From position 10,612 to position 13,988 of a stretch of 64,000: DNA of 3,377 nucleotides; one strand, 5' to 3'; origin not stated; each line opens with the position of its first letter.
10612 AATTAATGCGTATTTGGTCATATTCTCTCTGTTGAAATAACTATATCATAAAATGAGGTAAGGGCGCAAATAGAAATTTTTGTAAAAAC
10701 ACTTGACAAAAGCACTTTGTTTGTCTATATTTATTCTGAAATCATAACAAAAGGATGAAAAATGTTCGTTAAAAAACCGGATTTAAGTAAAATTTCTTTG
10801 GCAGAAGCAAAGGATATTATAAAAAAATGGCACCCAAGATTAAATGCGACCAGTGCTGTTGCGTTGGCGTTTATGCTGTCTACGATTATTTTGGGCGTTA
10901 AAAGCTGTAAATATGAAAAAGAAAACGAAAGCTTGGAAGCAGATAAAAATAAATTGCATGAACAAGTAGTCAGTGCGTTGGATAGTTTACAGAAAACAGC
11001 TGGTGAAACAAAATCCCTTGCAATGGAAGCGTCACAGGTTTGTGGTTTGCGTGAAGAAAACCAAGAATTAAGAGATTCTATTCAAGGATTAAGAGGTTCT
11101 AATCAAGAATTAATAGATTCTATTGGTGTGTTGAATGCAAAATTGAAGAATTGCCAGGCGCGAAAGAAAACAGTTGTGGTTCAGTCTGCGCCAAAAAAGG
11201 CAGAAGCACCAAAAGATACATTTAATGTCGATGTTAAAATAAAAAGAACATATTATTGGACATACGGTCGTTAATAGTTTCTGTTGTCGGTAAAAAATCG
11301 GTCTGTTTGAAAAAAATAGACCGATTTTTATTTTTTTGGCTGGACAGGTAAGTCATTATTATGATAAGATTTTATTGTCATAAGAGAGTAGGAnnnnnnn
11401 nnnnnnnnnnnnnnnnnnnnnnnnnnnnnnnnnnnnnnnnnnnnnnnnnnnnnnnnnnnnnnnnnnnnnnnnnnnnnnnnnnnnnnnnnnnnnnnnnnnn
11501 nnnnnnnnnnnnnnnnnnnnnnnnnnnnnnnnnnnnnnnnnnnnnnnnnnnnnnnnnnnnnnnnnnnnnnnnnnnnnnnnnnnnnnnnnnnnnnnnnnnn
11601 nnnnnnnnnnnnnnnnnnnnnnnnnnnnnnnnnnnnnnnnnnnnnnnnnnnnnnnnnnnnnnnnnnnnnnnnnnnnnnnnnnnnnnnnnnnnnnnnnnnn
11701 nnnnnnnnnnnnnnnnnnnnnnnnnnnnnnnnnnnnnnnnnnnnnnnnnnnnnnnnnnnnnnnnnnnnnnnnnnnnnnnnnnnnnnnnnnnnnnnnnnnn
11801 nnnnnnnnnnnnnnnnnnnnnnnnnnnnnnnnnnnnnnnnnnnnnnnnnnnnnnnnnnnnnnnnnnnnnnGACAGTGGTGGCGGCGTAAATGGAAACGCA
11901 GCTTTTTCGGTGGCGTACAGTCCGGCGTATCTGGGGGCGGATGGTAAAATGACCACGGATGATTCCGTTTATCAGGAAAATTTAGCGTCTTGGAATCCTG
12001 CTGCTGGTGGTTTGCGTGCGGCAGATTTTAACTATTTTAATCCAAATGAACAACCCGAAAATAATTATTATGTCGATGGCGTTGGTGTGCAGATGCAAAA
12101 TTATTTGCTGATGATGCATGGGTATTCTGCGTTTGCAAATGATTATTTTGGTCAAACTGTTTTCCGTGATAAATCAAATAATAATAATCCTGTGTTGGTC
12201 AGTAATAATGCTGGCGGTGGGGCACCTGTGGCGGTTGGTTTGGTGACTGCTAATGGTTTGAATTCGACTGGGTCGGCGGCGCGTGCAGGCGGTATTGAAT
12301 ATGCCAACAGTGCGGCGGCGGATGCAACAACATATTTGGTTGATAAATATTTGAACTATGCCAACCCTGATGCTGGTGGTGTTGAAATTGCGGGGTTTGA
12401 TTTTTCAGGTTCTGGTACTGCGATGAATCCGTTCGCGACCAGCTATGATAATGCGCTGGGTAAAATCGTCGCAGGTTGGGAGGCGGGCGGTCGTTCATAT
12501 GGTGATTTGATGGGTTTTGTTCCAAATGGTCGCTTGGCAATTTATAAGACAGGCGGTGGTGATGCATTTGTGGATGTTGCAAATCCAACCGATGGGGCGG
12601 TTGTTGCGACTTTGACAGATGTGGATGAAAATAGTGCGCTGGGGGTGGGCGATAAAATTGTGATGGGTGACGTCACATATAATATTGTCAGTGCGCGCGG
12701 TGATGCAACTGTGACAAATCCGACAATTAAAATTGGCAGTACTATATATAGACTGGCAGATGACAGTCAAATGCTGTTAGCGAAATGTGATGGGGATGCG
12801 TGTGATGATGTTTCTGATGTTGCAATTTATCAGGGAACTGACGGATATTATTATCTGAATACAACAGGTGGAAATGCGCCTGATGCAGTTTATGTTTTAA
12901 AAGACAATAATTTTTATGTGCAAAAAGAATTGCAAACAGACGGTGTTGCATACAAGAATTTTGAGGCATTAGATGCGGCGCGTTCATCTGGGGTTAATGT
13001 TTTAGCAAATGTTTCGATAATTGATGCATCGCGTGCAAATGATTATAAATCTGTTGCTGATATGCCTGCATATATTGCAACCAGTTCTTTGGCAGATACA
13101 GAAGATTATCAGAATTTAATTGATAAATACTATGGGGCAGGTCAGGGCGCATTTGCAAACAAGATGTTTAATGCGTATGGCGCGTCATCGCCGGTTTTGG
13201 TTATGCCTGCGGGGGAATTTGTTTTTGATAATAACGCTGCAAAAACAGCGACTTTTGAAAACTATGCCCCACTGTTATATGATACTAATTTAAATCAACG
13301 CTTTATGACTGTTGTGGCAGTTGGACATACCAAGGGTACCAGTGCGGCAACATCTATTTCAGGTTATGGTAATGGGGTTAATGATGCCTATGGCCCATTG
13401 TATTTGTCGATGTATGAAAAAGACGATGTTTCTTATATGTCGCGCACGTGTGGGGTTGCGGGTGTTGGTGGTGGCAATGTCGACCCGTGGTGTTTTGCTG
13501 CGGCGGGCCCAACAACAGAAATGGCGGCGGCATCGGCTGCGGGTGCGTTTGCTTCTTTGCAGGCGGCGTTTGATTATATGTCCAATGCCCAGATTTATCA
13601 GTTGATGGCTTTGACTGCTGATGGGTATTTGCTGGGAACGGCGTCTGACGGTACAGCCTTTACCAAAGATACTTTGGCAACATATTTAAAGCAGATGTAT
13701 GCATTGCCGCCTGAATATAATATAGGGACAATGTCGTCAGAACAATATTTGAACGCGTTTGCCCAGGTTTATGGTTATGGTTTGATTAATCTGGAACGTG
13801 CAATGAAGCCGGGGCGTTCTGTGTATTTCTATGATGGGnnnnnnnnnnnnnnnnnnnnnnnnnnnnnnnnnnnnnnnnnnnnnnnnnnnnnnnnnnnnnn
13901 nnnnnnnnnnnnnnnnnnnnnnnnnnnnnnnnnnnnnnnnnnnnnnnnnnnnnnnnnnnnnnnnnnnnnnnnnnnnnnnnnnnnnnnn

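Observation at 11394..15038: Ankyrin-repeat / pseudo-subtilase / beta-barrel fusion protein inside the cysteine-rich cluster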

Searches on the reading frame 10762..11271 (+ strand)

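Call 9: search_protein_families(library=pfam, proteins=[window:10762-11271:+], max_evalue=0.01)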
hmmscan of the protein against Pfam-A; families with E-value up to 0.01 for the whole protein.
window:10762-11271:+ (170 aa): 2 families
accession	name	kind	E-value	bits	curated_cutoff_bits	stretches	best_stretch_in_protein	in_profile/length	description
PF25014.1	NET2A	-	0.0058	16.9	33.1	0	87-137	149-199/235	NET2A-like domain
PF25464.1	DUF7900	-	0.0085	17.1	27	0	10-91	7-88/97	Domain of unknown function (DUF7900)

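Call 90: search_protein_families(library=padloc, proteins=[window:10762-11271:+], max_evalue=0.01)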
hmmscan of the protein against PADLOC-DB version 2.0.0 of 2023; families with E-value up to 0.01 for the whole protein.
window:10762-11271:+ (170 aa): 2 families
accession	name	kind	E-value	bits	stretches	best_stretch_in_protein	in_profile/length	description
PDLC02709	PbeC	-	0.0046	13.6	1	47-134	381-466/661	PbeC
PDLC00507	JetC1|JetC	-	0.0088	12.4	0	63-149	714-805/1215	DUF3584 domain; MukB-like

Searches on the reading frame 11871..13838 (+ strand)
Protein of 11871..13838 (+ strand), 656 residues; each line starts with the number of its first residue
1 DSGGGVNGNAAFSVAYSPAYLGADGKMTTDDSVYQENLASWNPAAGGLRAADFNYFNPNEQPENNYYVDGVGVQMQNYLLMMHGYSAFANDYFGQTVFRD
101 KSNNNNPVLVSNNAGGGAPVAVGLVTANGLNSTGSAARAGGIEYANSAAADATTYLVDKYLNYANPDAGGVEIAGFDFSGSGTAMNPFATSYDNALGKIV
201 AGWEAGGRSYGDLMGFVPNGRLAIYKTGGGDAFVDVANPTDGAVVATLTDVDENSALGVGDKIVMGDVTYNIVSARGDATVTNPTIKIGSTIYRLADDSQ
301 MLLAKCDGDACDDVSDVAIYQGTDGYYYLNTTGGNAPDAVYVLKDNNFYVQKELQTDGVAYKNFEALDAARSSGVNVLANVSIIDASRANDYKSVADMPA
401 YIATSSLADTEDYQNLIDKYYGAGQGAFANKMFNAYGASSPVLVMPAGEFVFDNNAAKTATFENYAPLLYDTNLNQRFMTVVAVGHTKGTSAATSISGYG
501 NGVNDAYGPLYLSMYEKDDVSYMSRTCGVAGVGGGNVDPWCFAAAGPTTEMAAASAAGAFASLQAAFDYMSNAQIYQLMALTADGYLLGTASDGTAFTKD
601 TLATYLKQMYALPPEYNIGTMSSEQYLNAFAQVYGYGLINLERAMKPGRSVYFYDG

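Call 41: search_solved_structures(query=A4, max_evalue=10, show_alignments=4)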
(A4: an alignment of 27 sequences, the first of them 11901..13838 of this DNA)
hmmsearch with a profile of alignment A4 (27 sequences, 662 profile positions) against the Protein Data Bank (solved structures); distinct sequences matched with E-value up to 10: 2.
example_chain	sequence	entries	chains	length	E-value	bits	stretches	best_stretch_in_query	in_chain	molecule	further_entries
3m06_A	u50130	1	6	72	2.1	10.2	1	456-491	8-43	TNF receptor-associated factor 2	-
3m0a_A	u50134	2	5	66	2.2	10.2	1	456-490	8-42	TNF receptor-associated factor 2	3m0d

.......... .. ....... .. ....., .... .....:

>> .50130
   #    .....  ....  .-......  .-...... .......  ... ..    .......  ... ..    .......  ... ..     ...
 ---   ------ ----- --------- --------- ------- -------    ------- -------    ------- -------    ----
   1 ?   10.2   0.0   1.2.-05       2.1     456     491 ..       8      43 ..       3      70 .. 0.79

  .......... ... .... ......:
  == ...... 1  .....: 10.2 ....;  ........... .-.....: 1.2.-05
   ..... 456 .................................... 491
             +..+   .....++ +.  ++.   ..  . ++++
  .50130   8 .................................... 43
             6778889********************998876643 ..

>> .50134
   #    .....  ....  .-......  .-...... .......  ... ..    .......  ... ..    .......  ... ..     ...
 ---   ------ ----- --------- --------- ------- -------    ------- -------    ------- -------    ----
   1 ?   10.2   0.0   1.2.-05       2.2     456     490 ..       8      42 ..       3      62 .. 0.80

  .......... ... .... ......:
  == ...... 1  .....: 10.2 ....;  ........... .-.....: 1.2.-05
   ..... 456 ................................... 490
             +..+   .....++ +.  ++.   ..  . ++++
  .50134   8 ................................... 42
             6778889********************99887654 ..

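Call 48: predict_structure(alignment_id=A3)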
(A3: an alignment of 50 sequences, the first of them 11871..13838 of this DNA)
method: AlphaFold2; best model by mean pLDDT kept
length: 656 residues; sequences in the alignment: 50
mean_pLDDT: 86.9   pTM: 0.91
mean pLDDT of the five models: 86.9, 85.8, 83.8, 83.0, 80.8
residues with pLDDT >= 90: 369; 70-90: 226; 50-70: 48; < 50: 13
segments of 3 or more residues with pLDDT < 50: 1-10, 654-656
pLDDT, mean of each block of 10 residues (from residue 1): 39 57 68 79 82 85 87 78 67 78 77 88 97 86 90 93 79 93 93 93 74 83 96 95 93 85 93 83 85 86 91 90 94 93 96 93 97 94 92 94 95 97 97 94 97 89 97 95 89 70 72 92 96 92 94 95 87 90 88 86 92 90 96 95 73 48
secondary structure, 60 per line:
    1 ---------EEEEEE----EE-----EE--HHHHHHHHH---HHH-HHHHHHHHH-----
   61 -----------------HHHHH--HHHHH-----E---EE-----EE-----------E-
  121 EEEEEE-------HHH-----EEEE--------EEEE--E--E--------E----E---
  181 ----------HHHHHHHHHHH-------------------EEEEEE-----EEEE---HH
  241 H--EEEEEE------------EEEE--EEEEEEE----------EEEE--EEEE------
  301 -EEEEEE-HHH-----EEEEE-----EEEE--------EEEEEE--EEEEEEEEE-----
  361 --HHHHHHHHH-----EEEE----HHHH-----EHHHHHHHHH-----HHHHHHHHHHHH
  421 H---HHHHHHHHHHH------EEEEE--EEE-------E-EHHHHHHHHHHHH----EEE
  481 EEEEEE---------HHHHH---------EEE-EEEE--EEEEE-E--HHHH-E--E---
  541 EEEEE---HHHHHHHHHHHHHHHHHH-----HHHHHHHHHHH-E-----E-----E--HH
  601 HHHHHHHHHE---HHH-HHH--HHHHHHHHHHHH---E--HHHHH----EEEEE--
elements in order: E10-15 H31-39 H47-55 H78-82 H85-89 E121-126 E142-145 E154-157 H191-201 E221-226 E232-235 E244-249 E262-265 E268-274 E285-288 E291-294 E302-307 E317-321 E327-330 E339-344 E347-355 H363-371 E377-380 H385-388 H395-403 H409-421 H425-435 E442-446 E449-451 H462-473 E478-486 H496-500 E510-512 E514-517 E520-524 H529-532 E541-545 H549-566 H572-582 H599-609 H623-634 H641-645 E650-654
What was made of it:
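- On Peptidase S8 (subtilase): The model has pLDDT 86.9 (call 48).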

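Call 50: fold_search(model_id=the predicted structure, library=pdb)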
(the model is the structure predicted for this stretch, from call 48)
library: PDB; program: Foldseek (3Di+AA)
matches with E <= 10: 659; with E <= 0.001: 11
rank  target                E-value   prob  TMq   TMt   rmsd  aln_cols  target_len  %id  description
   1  8e7f                  9.6e-05  1.00  0.21  0.22   7.6       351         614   13  Crystal structure of the autotransporter Ssp from Serratia marcescens. (released 2023-03-08)
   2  8axg_AAA              3.2e-04  1.00  0.19  0.22  10.8       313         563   14  Crystal structure of Fusobacterium nucleatum fusolisin protease (released 2023-09-13)
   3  8axg_DDD              3.6e-04  1.00  0.22  0.26   9.1       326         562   14  Crystal structure of Fusobacterium nucleatum fusolisin protease (released 2023-09-13)
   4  4hvl                  4.0e-04  1.00  0.25  0.41  14.8       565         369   12  Structure of a serine protease MycP1, an essential component of the type VII (ESX-1) secretion system (released 2013-05-08)
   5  8axg_CCC              5.6e-04  1.00  0.21  0.25   9.2       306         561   15  Crystal structure of Fusobacterium nucleatum fusolisin protease (released 2023-09-13)
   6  1c3l                  6.3e-04  1.00  0.25  0.56  11.3       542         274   11  SUBTILISIN-CARLSBERG COMPLEXED WITH XENON (8 BAR) (released 1999-08-04)
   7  1c9j                  6.7e-04  1.00  0.17  0.37  10.2       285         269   16  BACILLUS LENTUS SUBTILISIN K27R/N87S/V104Y/N123S/T274A VARIANT (released 1999-10-06)
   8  8axg_BBB              7.5e-04  1.00  0.21  0.24   9.4       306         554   15  Crystal structure of Fusobacterium nucleatum fusolisin protease (released 2023-09-13)
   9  2sni_E                8.0e-04  1.00  0.26  0.57  10.6       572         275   11  STRUCTURAL COMPARISON OF TWO SERINE PROTEINASE-PROTEIN INHIBITOR COMPLEXES. EGLIN-C-SUBTILISIN CARLSBERG AND CI-2-SUBT (released 1988-09-07)
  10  7am7_B                9.4e-04  1.00  0.16  0.36  10.5       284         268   15  Crystal structure of Peptiligase mutant - M222P/L217H/A225N/F189W/N218D (released 2021-02-17)
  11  7am6_B                1.0e-03  1.00  0.17  0.39   9.7       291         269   13  Crystal structure of Peptiligase mutant - L217H/M222P/A225N/F189W (released 2021-02-17)
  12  1y4d_E                1.1e-03  1.00  0.25  0.55   9.4       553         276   12  Crystal structure of the complex of subtilisin BPN' with chymotrypsin inhibitor 2 M59R/E60S mutant (released 2005-05-17)
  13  8ehe_A                1.2e-03  0.99  0.27  0.46  15.2       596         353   10  Structure of Tannerella forsythia potempin C in complex with mirolase (released 2022-12-21)
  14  7am7_A                1.3e-03  1.00  0.17  0.37  10.2       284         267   14  Crystal structure of Peptiligase mutant - M222P/L217H/A225N/F189W/N218D (released 2021-02-17)
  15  4kb5                  1.4e-03  1.00  0.28  0.44  12.9       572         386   12  Crystal structure of MycP1 from Mycobacterium smegmatis (released 2014-02-05)
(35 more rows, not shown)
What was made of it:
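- On Peptidase S8 (subtilase): All top 50 Foldseek PDB hits are subtilases, and TM-score to BPN' is 0.64 (call 50).
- Closest known: Subtilase autotransporters. Same: These are the best structural matches of the passenger (call 50).
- TM-score to subtilisin BPN' reaches 0.64 (calls 48, 50). The S8 fold is closest to the autotransporter subtilases Ssp and fusolisin (call 50). The nearest structural relatives of the S8 domain are surface-displayed autotransporter passengers (call 50).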
